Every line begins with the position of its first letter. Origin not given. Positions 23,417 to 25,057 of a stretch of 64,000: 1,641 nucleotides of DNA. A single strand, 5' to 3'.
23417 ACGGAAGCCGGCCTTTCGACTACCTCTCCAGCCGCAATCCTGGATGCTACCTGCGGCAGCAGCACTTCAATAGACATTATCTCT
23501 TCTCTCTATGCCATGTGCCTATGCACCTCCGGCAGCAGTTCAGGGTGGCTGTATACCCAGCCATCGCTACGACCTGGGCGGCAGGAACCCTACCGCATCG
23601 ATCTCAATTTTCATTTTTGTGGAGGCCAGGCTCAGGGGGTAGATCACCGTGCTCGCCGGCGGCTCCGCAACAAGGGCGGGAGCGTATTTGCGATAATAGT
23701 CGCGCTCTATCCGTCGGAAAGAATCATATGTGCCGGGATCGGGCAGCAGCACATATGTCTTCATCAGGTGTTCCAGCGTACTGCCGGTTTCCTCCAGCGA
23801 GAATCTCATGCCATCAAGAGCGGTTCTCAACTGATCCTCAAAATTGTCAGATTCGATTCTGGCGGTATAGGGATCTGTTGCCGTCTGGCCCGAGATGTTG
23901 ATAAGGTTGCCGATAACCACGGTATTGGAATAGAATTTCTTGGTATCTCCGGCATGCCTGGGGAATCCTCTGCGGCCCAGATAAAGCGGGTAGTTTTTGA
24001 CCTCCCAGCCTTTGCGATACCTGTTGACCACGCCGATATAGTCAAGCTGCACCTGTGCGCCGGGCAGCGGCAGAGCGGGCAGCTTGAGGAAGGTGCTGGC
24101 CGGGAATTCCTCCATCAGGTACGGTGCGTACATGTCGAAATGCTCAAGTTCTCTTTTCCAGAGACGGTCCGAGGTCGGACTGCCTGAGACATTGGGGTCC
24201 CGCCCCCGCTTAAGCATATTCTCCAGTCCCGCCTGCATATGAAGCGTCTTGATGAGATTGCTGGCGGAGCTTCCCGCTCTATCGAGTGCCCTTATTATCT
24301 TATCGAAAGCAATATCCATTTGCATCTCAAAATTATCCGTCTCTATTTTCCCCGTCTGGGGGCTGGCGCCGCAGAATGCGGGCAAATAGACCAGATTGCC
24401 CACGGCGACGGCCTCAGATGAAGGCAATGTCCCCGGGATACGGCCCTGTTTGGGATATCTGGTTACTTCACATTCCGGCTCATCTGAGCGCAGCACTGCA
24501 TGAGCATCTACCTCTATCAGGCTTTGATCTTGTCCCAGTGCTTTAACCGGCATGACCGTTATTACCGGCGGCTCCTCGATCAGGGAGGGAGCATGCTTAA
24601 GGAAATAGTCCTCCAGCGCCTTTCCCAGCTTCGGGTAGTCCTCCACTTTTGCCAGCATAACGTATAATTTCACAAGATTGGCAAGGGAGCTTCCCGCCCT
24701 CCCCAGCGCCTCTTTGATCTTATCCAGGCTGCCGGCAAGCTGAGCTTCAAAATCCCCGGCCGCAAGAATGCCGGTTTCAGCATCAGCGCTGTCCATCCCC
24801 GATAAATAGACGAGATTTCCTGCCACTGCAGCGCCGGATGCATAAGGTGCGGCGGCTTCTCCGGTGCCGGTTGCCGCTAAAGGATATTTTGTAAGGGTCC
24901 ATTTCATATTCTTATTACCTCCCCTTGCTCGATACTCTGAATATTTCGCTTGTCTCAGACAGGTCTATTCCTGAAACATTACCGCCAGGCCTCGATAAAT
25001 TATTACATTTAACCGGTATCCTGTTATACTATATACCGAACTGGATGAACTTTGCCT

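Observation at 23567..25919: Single-chain pseudo-trimeric RidA: three tandem YjgF/RidA domains in one 446-aa polypeptide, divergent from an Lrp regulator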

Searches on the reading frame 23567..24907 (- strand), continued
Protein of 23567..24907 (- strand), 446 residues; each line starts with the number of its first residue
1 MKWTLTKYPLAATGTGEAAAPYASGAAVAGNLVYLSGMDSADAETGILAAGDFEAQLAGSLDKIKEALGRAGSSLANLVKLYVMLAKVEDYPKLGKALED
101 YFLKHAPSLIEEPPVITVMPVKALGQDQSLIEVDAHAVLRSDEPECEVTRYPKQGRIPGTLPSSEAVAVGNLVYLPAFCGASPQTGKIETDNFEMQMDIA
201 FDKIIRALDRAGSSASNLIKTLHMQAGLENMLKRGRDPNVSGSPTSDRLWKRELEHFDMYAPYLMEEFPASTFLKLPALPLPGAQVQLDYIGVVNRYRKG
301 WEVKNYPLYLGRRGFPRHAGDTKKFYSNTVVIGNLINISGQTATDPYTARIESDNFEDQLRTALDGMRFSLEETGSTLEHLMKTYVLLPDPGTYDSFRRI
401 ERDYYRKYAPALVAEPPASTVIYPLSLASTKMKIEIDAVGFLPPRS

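Call 51: search_protein_families(library=pfam, proteins=[L019:2119-4692:+, L092:3078-4337:-, L099:8086-9633:+, L013:2241-3245:+, L013:3801-6158:+, L113:2890-4020:+, L131:1665-4265:+, L021:10154-11008:+, L145:7537-8934:+, L157:5087-5953:+], max_evalue=0.00001)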
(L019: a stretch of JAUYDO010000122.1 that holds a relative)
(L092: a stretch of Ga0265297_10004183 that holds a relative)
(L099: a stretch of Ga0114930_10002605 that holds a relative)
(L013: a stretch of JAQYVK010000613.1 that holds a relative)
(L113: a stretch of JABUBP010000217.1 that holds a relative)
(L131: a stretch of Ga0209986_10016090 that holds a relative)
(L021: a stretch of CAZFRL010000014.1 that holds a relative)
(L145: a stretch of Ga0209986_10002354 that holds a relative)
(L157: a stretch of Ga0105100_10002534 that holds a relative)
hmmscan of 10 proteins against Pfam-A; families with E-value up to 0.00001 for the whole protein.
L019:2119-4692:+ (858 aa): 3 families
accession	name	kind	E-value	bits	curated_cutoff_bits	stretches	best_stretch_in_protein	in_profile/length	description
PF00384.28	Molybdopterin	-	1.2e-27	97.4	24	1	101-591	1-353/353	Molybdopterin oxidoreductase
PF01568.27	Molydop_binding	-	1.8e-19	70.2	26.8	1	711-824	2-99/110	Molydopterin dinucleotide binding domain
PF21423.2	AhtL-like_1st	-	9.6e-10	38.3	27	1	43-93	7-53/55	Pyrogallol hydroxytransferase large subunit-like, domain 1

L092:3078-4337:- (419 aa): 4 families
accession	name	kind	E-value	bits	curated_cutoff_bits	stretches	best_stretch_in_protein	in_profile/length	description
PF07690.21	MFS_1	-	2.7e-50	171.7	33.4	2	28-284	1-254/347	Major Facilitator Superfamily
PF06779.20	MFS_4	-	1.8e-08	34.6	26.3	1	88-405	58-363/364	Uncharacterised MFS-type transporter YbfB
PF00083.30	Sugar_tr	-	1.9e-07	30.8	22.3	1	271-408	49-191/452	Sugar (and other) transporter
PF12832.13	MFS_1_like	-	7.2e-07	29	25.2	0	239-409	5-178/373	MFS_1 like family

L099:8086-9633:+ (515 aa): 1 family
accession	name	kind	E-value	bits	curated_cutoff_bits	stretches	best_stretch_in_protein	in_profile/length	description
PF07705.17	CARDB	-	3.9e-06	27.4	22.7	1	376-446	9-81/101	CARDB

L013:2241-3245:+ (334 aa): 2 families
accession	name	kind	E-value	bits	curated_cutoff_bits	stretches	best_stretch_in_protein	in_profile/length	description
PF00941.27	FAD_binding_5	-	6.4e-34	117.6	27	1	5-211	2-167/170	FAD binding domain in molybdopterin dehydrogenase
PF03450.22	CO_deh_flav_C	-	8.4e-15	55.2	25.5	1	220-321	1-99/102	CO dehydrogenase flavoprotein C-terminal domain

L013:3801-6158:+ (785 aa): 3 families
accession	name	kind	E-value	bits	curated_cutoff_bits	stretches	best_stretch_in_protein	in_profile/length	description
PF20256.3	MoCoBD_2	-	1.2e-70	238.6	27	1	443-712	18-281/283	Molybdopterin cofactor-binding domain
PF02738.23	MoCoBD_1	-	1.4e-70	237.6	27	1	162-399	8-244/244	Molybdopterin cofactor-binding domain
PF01315.27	Ald_Xan_dh_C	-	2.4e-30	105.5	31.3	1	23-133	1-110/110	Aldehyde oxidase and xanthine dehydrogenase, a/b hammerhead domain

L113:2890-4020:+ (376 aa): 1 family
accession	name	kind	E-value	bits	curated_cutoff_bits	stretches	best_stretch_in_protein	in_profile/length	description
PF03480.18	DctP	-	8.3e-33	114.4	23.4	1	78-349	17-282/286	Bacterial extracellular solute-binding protein, family 7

L131:1665-4265:+ (866 aa): 3 families
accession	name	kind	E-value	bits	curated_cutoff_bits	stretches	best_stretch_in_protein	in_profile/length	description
PF00384.28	Molybdopterin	-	4.3e-31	108.7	24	1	78-593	1-353/353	Molybdopterin oxidoreductase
PF21423.2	AhtL-like_1st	-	1.5e-19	69.8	27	1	18-71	1-54/55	Pyrogallol hydroxytransferase large subunit-like, domain 1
PF01568.27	Molydop_binding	-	2.6e-17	63.3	26.8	1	728-852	1-104/110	Molydopterin dinucleotide binding domain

L021:10154-11008:+ (284 aa): 4 families
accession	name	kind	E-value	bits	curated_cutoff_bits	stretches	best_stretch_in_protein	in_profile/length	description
PF13247.11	Fer4_11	-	7.7e-30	103.5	26.2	1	66-161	2-99/100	4Fe-4S dicluster domain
PF13620.12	CarboxypepD_reg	-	2.9e-13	50.4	32.3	1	204-273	2-71/82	Carboxypeptidase regulatory-like domain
PF13715.12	CarbopepD_reg_2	-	7.5e-09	35.9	32.2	1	204-275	1-68/88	CarboxypepD_reg-like domain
PF17210.9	SdrD_B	-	1.7e-07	31.9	29.7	1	215-266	22-73/112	SdrD B-like domain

L145:7537-8934:+ (465 aa): 2 families
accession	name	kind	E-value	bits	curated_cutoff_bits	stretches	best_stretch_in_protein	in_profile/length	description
PF13458.12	Peripla_BP_6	-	2.1e-31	110.3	31.7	1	53-435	1-342/343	Periplasmic binding protein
PF13433.12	Peripla_BP_5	-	5.2e-12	46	27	1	264-439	172-344/363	Periplasmic binding protein domain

L157:5087-5953:+ (288 aa): 1 family
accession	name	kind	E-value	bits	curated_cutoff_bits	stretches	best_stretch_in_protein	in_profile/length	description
PF01026.27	TatD_DNase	-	4e-09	36.7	27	1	101-284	71-252/253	TatD related DNase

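Call 52: search_protein_families(library=pfam, proteins=[L160:5789-7531:+, L130:1712-2965:+, L025:8605-9423:+, L107:7390-9501:+, L160:4834-5772:+, L124:6044-6979:+, L144:132-2084:+, L162:3479-5251:+], max_evalue=0.00001)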
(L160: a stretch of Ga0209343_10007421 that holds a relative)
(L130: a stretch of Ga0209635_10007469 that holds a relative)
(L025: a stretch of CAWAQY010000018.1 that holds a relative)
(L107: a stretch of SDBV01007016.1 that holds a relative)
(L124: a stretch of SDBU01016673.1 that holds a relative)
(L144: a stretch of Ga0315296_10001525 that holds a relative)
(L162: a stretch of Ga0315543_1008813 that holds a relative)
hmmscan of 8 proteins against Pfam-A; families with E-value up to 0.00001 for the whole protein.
L160:5789-7531:+ (580 aa): 3 families
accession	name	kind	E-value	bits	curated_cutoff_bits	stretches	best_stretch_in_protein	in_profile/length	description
PF02653.21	BPD_transp_2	-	2.3e-28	99.6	26.8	1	29-295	3-266/269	Branched-chain amino acid transport system / permease component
PF00005.33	ABC_tran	-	2.6e-24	86.8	25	1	353-499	1-135/137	ABC transporter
PF12399.14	BCA_ABC_TP_C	-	3e-06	27.1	25.5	1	549-572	1-24/27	Branched-chain amino acid ATP-binding cassette transporter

L130:1712-2965:+ (417 aa): 2 families
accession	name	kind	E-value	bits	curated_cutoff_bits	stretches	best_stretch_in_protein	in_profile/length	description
PF01979.26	Amidohydro_1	-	3.6e-19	69.6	25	1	58-368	1-343/345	Amidohydrolase family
PF07969.17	Amidohydro_3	-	1.9e-15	57.7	29.7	2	51-118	2-61/472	Amidohydrolase family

L025:8605-9423:+ (272 aa): 3 families
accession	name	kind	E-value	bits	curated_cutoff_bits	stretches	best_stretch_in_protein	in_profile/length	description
PF13561.12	adh_short_C2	-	1.3e-59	202.1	27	1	34-268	6-234/236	Enoyl-(Acyl carrier protein) reductase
PF00106.31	adh_short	-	6.2e-57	192.7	26.6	1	25-217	1-190/195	short chain dehydrogenase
PF08659.16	KR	-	3.3e-07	30.9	22.6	1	28-177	4-150/180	KR domain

L107:7390-9501:+ (703 aa): 3 families
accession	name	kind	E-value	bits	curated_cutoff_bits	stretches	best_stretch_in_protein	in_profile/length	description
PF01968.24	Hydantoinase_A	-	5.3e-88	295.5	22.9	1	208-494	1-290/291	Hydantoinase/oxoprolinase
PF05378.19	Hydant_A_N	-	7.6e-47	159.7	25.2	1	7-187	2-175/176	Hydantoinase/oxoprolinase N-terminal region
PF19278.4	Hydant_A_C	-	7e-26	91.2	21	1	512-682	13-185/193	Hydantoinase/oxoprolinase C-terminal domain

L160:4834-5772:+ (312 aa): 1 family
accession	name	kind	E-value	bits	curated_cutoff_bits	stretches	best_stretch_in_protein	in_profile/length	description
PF02653.21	BPD_transp_2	-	3.8e-33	115.2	26.8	1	43-308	2-269/269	Branched-chain amino acid transport system / permease component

L124:6044-6979:+ (311 aa): 1 family
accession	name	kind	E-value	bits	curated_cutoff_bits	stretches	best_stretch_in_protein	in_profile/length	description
PF05853.18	BKACE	-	4.9e-107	357.8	24.8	1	3-303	1-274/274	beta-keto acid cleavage enzyme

L144:132-2084:+ (650 aa): 13 families
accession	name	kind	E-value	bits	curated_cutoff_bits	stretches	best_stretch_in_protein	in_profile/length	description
PF00724.26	Oxidored_FMN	-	9.2e-69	232.7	27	1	13-347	1-341/342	NADH:flavin oxidoreductase / NADH oxidase family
PF07992.20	Pyr_redox_2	-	8.3e-38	130.9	26.1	1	392-632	1-280/291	Pyridine nucleotide-disulphide oxidoreductase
PF13738.12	Pyr_redox_3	-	2.1e-17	63.8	30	1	475-615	126-276/305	Pyridine nucleotide-disulphide oxidoreductase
PF00070.33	Pyr_redox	-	2.1e-17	63.8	22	1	513-582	1-70/82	Pyridine nucleotide-disulphide oxidoreductase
PF13450.12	NAD_binding_8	-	1.7e-13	51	21.9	1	396-440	1-46/68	NAD(P)-binding Rossmann-like domain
PF01266.30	DAO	-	2.8e-13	50.5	27.9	0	514-549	2-37/353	FAD dependent oxidoreductase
PF12831.13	FAD_oxidored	-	2.5e-10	40.7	27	0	394-434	2-43/416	FAD dependent oxidoreductase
PF02737.24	3HCDH_N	-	1.5e-08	35.2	22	0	513-563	1-51/180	3-hydroxyacyl-CoA dehydrogenase, NAD binding domain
PF01494.25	FAD_binding_3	-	1.5e-07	31.5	22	0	513-544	3-34/349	FAD binding domain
PF01134.28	GIDA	-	4.7e-07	29.6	22.1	0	393-422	1-30/391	Glucose inhibited division protein A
PF01262.27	AlaDh_PNT_C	-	1.6e-06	28.2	23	0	381-424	18-61/214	Alanine dehydrogenase/PNT, C-terminal domain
PF03486.20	HI0933_like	-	2e-06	27.9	50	0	393-424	2-33/244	HI0933-like protein Rossmann domain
PF00890.30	FAD_binding_2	-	8.5e-06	25.6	20.4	0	394-424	2-32/414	FAD binding domain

L162:3479-5251:+ (590 aa): 1 family
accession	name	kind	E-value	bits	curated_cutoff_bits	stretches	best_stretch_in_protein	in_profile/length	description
PF02538.19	Hydantoinase_B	-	2.4e-127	426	26.8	1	11-539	2-519/519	Hydantoinase B/oxoprolinase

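Call 55: list_cluster_members(proteins=[P0004, P0001, P0002, P0131, P0128, P0122, P0167, P0092, P0134, P0126])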
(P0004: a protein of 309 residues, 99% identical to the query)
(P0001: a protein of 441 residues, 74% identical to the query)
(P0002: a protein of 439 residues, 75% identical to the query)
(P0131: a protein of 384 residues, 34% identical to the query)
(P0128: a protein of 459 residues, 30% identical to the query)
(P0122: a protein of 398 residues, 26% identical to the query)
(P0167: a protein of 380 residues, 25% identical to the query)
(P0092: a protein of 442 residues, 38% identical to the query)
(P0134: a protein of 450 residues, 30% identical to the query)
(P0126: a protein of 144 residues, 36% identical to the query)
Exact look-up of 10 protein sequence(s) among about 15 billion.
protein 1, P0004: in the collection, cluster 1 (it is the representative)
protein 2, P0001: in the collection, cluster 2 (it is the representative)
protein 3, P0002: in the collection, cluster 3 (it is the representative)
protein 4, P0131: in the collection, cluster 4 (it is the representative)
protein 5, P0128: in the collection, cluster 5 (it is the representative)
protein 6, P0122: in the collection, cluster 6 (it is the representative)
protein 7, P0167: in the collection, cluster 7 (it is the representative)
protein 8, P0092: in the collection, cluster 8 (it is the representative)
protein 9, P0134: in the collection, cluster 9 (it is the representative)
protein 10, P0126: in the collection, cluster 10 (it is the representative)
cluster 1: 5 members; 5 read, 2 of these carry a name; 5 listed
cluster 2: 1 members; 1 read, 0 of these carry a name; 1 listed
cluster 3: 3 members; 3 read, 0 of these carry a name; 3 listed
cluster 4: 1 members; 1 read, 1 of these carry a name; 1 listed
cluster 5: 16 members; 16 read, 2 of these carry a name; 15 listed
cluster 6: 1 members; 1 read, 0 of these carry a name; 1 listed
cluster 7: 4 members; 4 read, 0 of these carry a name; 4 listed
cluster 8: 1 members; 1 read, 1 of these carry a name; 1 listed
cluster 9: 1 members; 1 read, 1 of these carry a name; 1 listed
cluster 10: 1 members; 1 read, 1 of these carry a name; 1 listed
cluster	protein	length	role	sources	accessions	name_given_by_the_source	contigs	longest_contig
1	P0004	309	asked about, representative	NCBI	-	-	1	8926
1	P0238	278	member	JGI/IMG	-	enamine deaminase RidA (YjgF/YER057c/UK114 family)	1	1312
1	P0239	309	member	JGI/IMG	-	enamine deaminase RidA (YjgF/YER057c/UK114 family)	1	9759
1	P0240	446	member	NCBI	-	-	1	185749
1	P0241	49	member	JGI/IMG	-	-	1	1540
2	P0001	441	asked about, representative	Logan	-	-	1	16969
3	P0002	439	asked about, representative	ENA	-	-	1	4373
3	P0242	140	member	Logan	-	-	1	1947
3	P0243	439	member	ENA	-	-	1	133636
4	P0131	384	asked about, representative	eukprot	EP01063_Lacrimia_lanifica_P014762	TRINITY_DN2130_c0_g1_i1.p1 TRINITY_DN2130_c0_g1~~TRINITY_DN2130_c0_g1_i1.p1 ORF ...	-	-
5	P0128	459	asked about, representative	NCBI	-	-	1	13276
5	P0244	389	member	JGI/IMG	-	reactive intermediate/imine deaminase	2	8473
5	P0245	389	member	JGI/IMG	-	2-iminobutanoate/2-iminopropanoate deaminase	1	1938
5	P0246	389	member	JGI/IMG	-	-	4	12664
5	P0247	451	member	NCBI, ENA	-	-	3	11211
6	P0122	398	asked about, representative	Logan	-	-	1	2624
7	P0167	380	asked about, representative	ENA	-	-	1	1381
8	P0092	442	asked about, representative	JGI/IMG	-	2-iminobutanoate/2-iminopropanoate deaminase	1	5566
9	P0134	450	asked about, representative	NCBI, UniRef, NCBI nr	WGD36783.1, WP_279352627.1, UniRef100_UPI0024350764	RidA family protein [Lysinibacter sp. HNR] | RidA family protein n=1 Tax=Lysinibacter sp. HNR TaxID=3031408 RepID=UPI0024350764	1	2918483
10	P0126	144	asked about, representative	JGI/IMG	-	enamine deaminase RidA (YjgF/YER057c/UK114 family)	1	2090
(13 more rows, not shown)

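Call 56: find_encoding_contigs(protein=window:23567-24907:-, flank=1000, max_places=3)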
Protein window:23567-24907:- (446 aa): no gene with exactly this product is on record in the collection.

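Call 58: find_encoding_contigs(protein=P0004, flank=3000, max_places=2)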
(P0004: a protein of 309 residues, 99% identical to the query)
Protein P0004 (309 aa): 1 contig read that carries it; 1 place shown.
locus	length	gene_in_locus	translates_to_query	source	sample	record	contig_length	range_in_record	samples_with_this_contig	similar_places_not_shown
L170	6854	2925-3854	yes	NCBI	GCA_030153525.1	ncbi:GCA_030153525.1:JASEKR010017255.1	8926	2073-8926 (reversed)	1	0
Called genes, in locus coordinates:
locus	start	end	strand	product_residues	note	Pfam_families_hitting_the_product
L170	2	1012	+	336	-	?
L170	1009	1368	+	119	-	PF21196:PcrA_UvrD_tudor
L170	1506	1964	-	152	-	PF13404:HTH_AsnC-type, PF13412:HTH_24, PF22482:AsnC_trans_reg_3, PF01037:AsnC_trans_reg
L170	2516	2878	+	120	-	PF01042:Ribonuc_L-PSP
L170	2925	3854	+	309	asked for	PF01042:Ribonuc_L-PSP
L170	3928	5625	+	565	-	PF02518:HATPase_c, PF13589:HATPase_c_3, PF01119:DNA_mis_repair, PF08676:MutL_C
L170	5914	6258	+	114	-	-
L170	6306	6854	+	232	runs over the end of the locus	PF00989:PAS, PF08448:PAS_4, PF13426:PAS_9, PF08447:PAS_3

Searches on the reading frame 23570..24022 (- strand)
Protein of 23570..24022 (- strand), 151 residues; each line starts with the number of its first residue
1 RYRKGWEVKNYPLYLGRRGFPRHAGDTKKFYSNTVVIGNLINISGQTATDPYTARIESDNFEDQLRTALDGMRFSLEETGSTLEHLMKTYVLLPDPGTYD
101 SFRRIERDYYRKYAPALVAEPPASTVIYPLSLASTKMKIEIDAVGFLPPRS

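Call 6: search_protein_families(library=pfam, proteins=[window:23570-24022:-], max_evalue=1)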
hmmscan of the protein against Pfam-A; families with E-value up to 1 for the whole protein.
seq(151 aa): 1 family
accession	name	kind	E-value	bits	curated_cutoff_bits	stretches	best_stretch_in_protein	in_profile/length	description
PF01042.26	Ribonuc_L-PSP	-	1.1e-15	58.1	27.3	1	28-144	8-118/121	Endoribonuclease L-PSP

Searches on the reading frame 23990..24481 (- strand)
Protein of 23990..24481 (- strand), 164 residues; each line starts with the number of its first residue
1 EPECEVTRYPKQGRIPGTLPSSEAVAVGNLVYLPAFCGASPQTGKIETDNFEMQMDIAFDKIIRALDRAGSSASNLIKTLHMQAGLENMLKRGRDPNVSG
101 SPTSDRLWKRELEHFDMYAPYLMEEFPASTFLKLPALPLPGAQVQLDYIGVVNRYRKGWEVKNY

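Call 6: search_protein_families(library=pfam, proteins=[window:23990-24481:-], max_evalue=1)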
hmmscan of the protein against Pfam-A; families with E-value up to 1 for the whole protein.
seq(164 aa): 1 family
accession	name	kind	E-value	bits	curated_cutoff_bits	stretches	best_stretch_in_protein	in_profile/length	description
PF01042.26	Ribonuc_L-PSP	-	1e-06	29.2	27.3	1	22-81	12-71/121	Endoribonuclease L-PSP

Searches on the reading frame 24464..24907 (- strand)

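Call 6: search_protein_families(library=pfam, proteins=[window:24464-24907:-], max_evalue=1)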
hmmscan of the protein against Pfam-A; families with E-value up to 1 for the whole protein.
seq(148 aa): 1 family
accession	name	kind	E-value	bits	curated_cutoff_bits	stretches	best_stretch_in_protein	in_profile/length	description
PF01042.26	Ribonuc_L-PSP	-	4.1e-18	66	27.3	1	17-138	6-120/121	Endoribonuclease L-PSP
